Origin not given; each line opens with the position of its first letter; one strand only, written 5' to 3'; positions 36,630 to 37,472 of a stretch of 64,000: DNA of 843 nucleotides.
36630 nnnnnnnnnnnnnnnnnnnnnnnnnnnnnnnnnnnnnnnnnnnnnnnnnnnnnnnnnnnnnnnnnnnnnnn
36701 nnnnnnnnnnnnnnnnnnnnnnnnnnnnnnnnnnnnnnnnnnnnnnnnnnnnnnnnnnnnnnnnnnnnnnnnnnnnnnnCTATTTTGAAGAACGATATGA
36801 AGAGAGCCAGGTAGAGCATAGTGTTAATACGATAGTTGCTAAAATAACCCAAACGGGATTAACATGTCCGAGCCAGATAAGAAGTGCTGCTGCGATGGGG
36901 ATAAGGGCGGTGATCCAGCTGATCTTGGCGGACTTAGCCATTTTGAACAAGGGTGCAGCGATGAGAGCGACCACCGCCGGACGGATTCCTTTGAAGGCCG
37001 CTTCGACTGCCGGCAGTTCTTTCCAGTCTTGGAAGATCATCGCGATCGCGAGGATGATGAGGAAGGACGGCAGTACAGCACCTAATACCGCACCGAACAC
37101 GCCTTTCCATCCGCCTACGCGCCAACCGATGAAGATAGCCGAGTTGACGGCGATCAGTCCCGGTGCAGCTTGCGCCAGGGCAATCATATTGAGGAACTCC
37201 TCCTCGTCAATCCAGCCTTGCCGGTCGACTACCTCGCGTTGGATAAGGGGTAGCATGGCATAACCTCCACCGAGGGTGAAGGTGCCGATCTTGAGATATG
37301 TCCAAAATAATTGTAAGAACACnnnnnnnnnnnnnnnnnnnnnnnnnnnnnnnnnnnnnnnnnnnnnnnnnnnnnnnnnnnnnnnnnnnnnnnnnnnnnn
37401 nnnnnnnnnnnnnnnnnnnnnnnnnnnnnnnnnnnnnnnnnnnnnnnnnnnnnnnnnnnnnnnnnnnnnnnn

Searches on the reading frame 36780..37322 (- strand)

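Call 28: search_protein_families(library=pfam, proteins=[window:36780-37322:-], max_evalue=0.001)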
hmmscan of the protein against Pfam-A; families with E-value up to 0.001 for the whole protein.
window:36780-37322:- (180 aa): 1 family
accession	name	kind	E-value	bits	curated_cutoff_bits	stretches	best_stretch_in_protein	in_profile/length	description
PF02417.20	Chromate_transp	-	2.2e-54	184.4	28.6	1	3-167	1-165/166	Chromate transporter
